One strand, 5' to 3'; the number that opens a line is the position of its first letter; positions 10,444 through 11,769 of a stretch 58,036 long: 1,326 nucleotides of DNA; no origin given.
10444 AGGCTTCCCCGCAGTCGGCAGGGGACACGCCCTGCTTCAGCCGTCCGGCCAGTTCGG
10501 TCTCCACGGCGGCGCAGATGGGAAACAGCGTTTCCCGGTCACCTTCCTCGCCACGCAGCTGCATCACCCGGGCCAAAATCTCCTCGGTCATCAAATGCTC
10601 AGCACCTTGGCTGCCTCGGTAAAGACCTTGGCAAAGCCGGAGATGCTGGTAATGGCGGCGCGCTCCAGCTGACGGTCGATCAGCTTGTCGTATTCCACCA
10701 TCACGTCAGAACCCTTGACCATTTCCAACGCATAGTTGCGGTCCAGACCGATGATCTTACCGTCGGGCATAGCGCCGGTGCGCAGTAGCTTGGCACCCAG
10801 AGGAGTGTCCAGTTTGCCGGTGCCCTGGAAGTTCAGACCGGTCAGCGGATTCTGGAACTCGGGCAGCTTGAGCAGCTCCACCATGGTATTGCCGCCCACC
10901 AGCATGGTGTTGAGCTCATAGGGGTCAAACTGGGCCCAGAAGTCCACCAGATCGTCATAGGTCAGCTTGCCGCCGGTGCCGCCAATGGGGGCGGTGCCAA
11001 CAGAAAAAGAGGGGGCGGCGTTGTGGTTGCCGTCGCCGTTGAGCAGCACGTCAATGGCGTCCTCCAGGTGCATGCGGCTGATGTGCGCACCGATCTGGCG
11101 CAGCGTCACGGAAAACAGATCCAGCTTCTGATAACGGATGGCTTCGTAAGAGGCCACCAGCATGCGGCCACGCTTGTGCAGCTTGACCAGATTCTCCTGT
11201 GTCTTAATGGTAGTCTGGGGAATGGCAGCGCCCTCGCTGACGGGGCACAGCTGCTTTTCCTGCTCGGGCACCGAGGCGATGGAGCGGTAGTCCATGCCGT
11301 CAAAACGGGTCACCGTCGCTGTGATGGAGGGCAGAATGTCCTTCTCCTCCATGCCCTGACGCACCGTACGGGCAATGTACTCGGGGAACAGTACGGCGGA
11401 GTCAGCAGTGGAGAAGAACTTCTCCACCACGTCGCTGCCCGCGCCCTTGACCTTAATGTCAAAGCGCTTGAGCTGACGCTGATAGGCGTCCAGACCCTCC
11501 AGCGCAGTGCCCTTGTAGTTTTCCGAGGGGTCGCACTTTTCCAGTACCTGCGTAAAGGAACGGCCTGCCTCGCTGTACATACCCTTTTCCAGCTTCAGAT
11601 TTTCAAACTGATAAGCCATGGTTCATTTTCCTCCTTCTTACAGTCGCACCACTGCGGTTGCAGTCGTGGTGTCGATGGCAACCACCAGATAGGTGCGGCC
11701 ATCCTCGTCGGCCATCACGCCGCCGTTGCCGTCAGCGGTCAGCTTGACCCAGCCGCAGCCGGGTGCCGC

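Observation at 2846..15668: Compact intact PBSX-like head and contractile-tail cluster lacks lysogeny, replication, fibre and lysis genes: candidate domesticated GTA-like particle locus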

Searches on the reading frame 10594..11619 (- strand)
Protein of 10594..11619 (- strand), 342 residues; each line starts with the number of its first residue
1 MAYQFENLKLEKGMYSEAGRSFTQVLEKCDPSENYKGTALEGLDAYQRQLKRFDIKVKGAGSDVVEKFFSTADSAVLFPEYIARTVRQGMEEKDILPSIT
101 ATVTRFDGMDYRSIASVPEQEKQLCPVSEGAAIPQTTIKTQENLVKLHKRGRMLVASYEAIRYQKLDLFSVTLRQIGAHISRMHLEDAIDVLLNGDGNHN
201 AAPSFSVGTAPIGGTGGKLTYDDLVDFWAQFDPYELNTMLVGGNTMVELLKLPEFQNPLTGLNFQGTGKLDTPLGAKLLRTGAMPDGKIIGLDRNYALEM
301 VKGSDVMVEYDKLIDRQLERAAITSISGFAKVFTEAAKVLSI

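Call 5: search_protein_families(library=pfam, proteins=[window:10594-11619:-], max_evalue=0.01)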
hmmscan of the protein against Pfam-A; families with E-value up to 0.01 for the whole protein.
window:10594-11619:- (342 aa): 1 family
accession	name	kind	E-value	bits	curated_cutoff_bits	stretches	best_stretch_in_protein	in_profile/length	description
PF25209.1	Phage_capsid_4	-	1.3e-15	58.8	27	1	68-337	3-257/262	Phage capsid protein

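Call 7: search_protein_families(library=phrogs, proteins=[window:10594-11619:-], max_evalue=0.001)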
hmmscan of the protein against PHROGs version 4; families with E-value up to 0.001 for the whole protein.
window:10594-11619:- (342 aa): 5 families
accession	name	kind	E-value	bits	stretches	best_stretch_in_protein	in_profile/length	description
phrog_3922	-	head and packaging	1.4e-115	387.5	1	1-341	5-358/362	major head protein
phrog_5383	-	unknown function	2.7e-12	47.2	1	14-336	19-352/505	-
phrog_1650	-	head and packaging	2.9e-09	37.7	1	79-295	26-250/300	major head protein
phrog_544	-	head and packaging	4.1e-05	24.1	1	127-316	63-247/282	major head protein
phrog_133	-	head and packaging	0.00093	18.9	0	71-197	380-502/668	head maturation protease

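Call 77: search_protein_families(library=ncbifam, proteins=[window:10594-11619:-], max_evalue=0.01)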
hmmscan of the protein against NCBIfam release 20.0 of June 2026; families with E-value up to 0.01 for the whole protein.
window:10594-11619:- (342 aa): 1 family
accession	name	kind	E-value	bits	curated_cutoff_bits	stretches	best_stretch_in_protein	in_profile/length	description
TIGR01554.3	major_cap_HK97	equivalog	4.5e-07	29.3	27.5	1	70-237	108-271/385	phage major capsid protein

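Call 95: search_dna_similar(query=window:10594-11619:-, collection=phages, mode=protein, max_rows=30, max_evalue=0.001)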
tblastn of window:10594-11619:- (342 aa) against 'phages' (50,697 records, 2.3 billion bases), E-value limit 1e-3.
Records with a match: 12; places in all: 12; records where one place covers at least 80% of the query: 9.
Best place of each record, by identity: 60-80% 3; <60% 9.
By first word of the organism name: Bacteriophage 5; Achromobacter 3; Caulobacter 2; Pseudoalteromonas 1; Xylophilus 1.
By host as written in the record: - 5; Achromobacter xylosoxidans 3; Caulobacter crescentus 2; Pseudoalteromonas sp. KB12-38 1; Xylophilus sp. 1.
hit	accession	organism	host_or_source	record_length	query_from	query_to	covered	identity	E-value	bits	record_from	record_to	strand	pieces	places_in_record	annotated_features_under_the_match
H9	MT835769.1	Bacteriophage sp.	human fecal samples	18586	1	342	100%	76.1%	4e-174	541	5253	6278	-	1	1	record has no annotation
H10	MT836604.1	Bacteriophage sp.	human fecal samples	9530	4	341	99%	62.5%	1e-135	431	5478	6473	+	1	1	record has no annotation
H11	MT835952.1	Bacteriophage sp.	human fecal samples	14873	4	341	99%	60.8%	6e-135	429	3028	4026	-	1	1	record has no annotation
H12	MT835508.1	Bacteriophage sp.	human fecal samples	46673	5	341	99%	58.3%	2e-124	399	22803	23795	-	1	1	record has no annotation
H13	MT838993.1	Bacteriophage sp.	human fecal samples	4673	5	341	99%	53.5%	8e-118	377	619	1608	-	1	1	record has no annotation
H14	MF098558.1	Pseudoalteromonas phage KB12-38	Pseudoalteromonas sp. KB12-38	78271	17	309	86%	24.4%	3e-8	61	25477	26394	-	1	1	capsid protein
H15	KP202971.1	Achromobacter phage JWF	Achromobacter xylosoxidans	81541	26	340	92%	22.4%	3e-4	49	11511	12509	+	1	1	hypothetical protein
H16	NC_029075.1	Achromobacter phage JWF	Achromobacter xylosoxidans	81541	26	340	92%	22.4%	3e-4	49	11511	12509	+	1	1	major head protein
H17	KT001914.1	Caulobacter phage Seuss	Caulobacter crescentus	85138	77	342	78%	26.2%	3e-9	64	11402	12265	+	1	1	capsid protein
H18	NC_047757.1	Caulobacter phage Seuss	Caulobacter crescentus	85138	77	342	78%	26.2%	3e-9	64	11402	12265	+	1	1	major head protein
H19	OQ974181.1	Achromobacter phage 2-1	Achromobacter xylosoxidans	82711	26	341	92%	21.3%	4e-5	52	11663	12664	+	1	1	major head protein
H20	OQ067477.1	Xylophilus phage Lumi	Xylophilus sp.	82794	127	340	63%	27.4%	8e-6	54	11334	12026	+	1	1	hypothetical protein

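Call 101: get_annotated_region(hit=H11, flank=15000)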
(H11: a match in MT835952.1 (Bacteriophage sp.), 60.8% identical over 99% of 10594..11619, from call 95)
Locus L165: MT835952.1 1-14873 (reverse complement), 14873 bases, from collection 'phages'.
description: UNVERIFIED: Bacteriophage sp. clone scaffold_1029 genomic sequence.
organism: Bacteriophage sp. (NCBI taxid 38018)
taxonomy: Viruses
host: -; source: human fecal samples; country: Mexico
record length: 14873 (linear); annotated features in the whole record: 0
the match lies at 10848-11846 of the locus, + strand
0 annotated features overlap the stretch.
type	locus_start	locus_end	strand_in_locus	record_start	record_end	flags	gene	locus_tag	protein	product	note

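Call 109: search_protein_representatives(protein=window:10594-11619:-)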
Query: 342 residues. Proteins with E-value up to 0.001 (for the whole library): 1335; up to 1e-10: 867; up to 1e-30: 290. The best 150 are listed.
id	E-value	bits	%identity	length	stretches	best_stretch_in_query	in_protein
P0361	2.9e-154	529.4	75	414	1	1-317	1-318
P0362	6.0e-142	489.0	71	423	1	26-341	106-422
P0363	5.4e-126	436.6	70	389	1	50-341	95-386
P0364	3.2e-121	420.9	75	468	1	85-341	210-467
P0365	7.6e-121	419.6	72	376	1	1-269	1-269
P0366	1.3e-116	405.7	56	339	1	2-341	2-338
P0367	1.3e-111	389.3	73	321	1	5-247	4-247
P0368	3.7e-109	381.3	57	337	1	4-341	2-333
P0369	3.2e-104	365.0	57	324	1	4-342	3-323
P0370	3.7e-104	364.8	69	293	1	1-242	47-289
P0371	7.8e-104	363.8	56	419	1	5-340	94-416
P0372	1.1e-103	363.2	75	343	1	1-222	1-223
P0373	1.2e-103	363.2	75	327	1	1-228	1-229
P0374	6.3e-101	354.2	54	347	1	5-340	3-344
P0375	1.9e-100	352.6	53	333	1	5-341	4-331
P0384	1.1e-92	327.1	50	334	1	4-334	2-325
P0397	2.2e-83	296.5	44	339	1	2-340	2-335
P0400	3.8e-82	292.5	44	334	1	5-338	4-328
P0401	4.1e-82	292.4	44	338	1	5-341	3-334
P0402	6.7e-82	291.7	46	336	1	5-342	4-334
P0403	2.3e-81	289.9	45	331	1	5-336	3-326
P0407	2.4e-77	276.7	43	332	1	5-340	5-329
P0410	5.1e-74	265.8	46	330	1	4-341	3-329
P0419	1.9e-69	250.7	43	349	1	8-341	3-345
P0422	2.6e-67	243.7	43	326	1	6-340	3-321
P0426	6.2e-67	242.5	40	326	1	5-341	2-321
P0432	4.6e-65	236.4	42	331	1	4-340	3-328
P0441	5.5e-63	229.5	38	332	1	5-340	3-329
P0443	2.0e-62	227.7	40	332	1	4-341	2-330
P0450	2.2e-59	217.7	40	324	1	5-341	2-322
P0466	9.5e-55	202.5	35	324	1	5-340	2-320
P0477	1.5e-52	195.3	34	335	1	5-340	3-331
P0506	5.1e-46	173.8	33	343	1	5-341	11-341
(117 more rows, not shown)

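Call 110: list_cluster_members(proteins=[P0366, P0375, P0384, P0397, P0407, P0426, P0441, P0466, P0477, P0506])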
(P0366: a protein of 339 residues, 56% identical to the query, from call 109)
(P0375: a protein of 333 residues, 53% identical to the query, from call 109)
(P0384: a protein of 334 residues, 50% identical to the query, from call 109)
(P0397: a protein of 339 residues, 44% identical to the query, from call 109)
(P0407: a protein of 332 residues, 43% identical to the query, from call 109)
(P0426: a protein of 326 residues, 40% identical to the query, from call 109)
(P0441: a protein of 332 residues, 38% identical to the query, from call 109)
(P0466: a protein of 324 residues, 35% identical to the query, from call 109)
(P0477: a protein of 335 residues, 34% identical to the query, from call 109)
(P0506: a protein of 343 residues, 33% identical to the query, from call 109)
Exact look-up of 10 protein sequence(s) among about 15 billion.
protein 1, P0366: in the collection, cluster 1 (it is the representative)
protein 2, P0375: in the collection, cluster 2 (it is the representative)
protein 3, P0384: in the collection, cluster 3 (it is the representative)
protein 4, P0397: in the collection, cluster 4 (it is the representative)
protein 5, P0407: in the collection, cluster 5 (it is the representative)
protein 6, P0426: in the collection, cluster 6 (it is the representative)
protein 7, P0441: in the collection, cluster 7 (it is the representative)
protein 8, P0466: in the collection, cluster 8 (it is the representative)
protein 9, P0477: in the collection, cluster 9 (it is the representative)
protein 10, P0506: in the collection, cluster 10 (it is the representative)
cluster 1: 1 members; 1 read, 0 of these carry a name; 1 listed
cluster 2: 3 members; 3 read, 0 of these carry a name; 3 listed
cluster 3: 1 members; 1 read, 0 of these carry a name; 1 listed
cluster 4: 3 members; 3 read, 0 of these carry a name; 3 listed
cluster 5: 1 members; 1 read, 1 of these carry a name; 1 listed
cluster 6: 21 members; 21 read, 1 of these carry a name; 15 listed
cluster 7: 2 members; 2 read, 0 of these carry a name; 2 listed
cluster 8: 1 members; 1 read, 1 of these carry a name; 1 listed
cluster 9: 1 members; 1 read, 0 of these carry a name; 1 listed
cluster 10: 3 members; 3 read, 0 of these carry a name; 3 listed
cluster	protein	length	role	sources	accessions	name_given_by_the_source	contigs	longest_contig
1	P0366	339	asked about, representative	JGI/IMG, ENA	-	-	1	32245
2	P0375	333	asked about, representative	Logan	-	-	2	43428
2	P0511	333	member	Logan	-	-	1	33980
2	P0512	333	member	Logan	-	-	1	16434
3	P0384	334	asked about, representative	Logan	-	-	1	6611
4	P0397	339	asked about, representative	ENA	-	-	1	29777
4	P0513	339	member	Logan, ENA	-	-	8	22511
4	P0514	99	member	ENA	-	-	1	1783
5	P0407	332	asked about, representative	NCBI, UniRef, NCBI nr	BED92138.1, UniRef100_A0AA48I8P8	MAG: phage major capsid protein [Candidatus Improbicoccus pseudotrichonymphae] | Phage major capsid protein n=1 Tax=Candidatus Improbicoccus pseudotrichonymphae ...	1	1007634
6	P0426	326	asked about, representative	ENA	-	-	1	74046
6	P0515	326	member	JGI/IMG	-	HK97 family phage major capsid protein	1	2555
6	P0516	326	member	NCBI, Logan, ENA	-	-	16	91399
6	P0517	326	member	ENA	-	-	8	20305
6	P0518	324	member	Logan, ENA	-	-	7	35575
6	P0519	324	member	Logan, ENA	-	-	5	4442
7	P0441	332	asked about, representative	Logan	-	-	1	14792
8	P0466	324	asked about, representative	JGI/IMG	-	hypothetical protein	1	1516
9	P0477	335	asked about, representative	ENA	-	-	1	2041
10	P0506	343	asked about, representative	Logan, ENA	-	-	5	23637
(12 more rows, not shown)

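Call 111: find_encoding_contigs(protein=P0407, flank=10000, max_places=1)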
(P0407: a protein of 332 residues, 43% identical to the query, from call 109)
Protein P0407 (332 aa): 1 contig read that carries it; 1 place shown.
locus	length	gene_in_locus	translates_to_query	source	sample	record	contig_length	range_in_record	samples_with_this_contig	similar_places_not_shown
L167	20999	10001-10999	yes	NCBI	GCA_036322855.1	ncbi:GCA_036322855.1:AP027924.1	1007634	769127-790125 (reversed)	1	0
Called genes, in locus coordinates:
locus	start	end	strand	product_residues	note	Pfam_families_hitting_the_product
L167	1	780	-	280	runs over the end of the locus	-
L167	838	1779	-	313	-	-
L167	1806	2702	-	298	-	-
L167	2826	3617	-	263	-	-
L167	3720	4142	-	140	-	-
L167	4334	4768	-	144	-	-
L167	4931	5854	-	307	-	PF12784:PDDEXK_2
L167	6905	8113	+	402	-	-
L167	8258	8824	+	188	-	PF03167:UDG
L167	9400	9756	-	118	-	-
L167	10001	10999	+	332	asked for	-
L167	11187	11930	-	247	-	PF17746:SfsA_N, PF03749:SfsA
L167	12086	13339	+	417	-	PF00275:EPSP_synthase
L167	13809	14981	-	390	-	-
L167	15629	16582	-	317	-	PF03496:ADPrib_exo_Tox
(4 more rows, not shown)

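Call 112: find_encoding_contigs(protein=P0516, flank=10000, max_places=3)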
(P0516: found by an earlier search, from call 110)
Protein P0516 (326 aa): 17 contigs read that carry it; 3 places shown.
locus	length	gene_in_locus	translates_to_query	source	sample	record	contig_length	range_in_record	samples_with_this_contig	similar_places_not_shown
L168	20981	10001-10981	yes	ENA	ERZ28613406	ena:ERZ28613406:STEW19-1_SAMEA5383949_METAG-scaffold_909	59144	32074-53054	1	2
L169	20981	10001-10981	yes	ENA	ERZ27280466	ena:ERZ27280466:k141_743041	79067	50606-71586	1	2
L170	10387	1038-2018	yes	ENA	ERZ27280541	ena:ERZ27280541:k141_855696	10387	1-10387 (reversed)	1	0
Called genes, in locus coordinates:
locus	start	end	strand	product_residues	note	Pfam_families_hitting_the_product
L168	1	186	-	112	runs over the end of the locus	PF00190:Cupin_1 (weak), PF07883:Cupin_2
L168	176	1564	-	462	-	PF00768:Peptidase_S11, PF07943:PBP5_C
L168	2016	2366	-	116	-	PF00903:Glyoxalase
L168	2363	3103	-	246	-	PF26351:DUF8091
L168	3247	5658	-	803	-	PF00343:Phosphorylase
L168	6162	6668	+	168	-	PF03592:Terminase_2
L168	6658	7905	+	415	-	PF03237:Terminase_6N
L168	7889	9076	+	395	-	PF04860:Phage_portal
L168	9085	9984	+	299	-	-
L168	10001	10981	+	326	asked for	PF25209:Phage_capsid_4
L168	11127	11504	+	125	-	-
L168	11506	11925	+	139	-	-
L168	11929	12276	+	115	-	-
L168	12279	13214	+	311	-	-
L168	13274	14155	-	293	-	PF00528:BPD_transp_1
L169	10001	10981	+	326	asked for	PF25209:Phage_capsid_4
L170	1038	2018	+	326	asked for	PF25209:Phage_capsid_4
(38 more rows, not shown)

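Call 115: list_cluster_members(proteins=[P0400, P0401, P0402, P0403, P0410, P0419, P0422, P0432, P0443, P0450])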
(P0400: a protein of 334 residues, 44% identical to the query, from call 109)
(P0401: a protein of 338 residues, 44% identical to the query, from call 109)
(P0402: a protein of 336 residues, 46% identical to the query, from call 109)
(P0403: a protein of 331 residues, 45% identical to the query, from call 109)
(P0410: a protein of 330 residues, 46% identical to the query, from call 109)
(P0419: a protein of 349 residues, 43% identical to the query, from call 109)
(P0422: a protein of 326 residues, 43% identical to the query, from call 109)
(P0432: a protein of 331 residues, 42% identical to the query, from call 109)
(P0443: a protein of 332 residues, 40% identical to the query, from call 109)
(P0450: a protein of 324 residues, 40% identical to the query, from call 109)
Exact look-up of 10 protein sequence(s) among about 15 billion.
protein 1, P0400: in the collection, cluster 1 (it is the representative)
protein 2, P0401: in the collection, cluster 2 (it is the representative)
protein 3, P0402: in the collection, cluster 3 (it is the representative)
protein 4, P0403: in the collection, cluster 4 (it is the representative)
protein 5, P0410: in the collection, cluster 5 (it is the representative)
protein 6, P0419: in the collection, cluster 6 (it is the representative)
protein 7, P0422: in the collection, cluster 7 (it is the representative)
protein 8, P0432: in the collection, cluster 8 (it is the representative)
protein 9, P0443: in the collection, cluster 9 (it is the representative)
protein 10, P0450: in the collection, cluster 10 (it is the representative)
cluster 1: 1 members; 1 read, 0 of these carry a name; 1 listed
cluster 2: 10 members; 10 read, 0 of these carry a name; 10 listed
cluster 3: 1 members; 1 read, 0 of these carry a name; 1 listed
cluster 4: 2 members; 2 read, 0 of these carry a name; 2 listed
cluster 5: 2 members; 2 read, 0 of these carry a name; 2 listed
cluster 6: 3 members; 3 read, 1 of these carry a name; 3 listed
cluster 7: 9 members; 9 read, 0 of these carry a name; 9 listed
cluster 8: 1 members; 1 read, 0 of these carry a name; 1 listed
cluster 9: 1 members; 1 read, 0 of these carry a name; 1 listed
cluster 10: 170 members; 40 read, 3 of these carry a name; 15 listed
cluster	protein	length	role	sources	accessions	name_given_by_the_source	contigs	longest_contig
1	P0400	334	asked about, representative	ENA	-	-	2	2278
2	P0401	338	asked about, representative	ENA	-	-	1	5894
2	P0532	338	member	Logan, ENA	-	-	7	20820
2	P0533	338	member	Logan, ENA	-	-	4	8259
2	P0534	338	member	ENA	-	-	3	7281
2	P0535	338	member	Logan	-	-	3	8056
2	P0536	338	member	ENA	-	-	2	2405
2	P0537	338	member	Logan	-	-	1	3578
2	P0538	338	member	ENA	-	-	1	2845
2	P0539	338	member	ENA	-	-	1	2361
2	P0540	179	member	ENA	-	-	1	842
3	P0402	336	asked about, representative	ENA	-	-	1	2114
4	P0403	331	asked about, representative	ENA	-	-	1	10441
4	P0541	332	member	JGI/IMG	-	-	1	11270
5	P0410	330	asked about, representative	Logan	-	-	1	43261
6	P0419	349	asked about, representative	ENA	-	-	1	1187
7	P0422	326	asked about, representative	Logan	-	-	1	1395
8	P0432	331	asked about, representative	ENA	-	-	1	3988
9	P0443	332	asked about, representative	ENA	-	-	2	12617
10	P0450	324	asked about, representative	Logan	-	-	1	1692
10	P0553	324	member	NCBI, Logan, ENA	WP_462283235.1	phage major capsid protein [Ruminococcus champanellensis]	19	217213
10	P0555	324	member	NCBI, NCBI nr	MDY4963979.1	MAG: phage major capsid protein [Ruminococcus callidus] | phage major capsid protein [Ruminococcus callidus]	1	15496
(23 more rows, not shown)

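Call 116: find_encoding_contigs(protein=P0553, flank=10000, max_places=2)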
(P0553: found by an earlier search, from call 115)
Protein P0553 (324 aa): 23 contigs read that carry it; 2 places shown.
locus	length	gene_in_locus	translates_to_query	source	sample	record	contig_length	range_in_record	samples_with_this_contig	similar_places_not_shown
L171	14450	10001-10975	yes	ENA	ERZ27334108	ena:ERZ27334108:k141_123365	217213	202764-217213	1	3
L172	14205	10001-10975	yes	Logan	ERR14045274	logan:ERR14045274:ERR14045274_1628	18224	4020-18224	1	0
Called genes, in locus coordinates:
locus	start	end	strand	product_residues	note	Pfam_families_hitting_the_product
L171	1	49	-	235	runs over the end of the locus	PF02527:GidB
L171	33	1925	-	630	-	PF01134:GIDA, PF07992:Pyr_redox_2 (weak), PF12831:FAD_oxidored (weak), PF13738:Pyr_redox_3 (faint), PF21680:GIDA_C_1st, PF13932:SAM_GIDA_C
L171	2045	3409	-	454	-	PF10396:TrmE_N, PF12631:MnmE_helical, PF01926:MMR_HSR1, PF02421:FeoB_N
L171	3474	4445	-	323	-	PF14804:Jag_N, PF13083:KH_KhpA-B, PF01424:R3H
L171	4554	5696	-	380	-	PF02096:60KD_IMP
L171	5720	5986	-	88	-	PF01809:YidD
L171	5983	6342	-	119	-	PF00825:Ribonuclease_P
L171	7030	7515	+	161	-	PF03592:Terminase_2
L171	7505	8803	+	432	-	PF04466:Terminase_3 (weak), PF03237:Terminase_6N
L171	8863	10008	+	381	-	-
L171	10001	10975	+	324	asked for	PF05065:Phage_capsid (weak), PF25209:Phage_capsid_4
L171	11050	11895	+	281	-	-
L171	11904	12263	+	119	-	-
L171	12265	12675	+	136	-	-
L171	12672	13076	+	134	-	-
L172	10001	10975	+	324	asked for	PF05065:Phage_capsid (weak), PF25209:Phage_capsid_4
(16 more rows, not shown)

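Call 117: find_encoding_contigs(protein=P0555, flank=10000, max_places=1)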
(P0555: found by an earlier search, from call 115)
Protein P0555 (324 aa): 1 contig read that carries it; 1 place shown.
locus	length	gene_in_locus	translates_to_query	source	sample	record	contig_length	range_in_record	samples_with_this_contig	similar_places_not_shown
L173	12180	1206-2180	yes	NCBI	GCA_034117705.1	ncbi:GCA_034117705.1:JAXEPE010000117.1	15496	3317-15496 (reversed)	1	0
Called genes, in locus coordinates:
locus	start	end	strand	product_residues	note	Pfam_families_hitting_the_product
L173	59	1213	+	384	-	-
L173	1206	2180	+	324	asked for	PF05065:Phage_capsid (weak), PF25209:Phage_capsid_4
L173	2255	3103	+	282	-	-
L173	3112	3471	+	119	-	-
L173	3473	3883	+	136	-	-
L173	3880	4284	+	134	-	-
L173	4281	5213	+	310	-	-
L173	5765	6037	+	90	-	-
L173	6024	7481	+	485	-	PF00587:tRNA-synt_2b, PF03129:HGTP_anticodon, PF09180:ProRS-C_1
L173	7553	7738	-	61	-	-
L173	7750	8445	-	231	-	PF04012:PspA_IM30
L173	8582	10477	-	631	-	-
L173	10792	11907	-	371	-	PF02368:Big_2, PF26182:Ig_NUP210_5th (weak), PF02557:VanY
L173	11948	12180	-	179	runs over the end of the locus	-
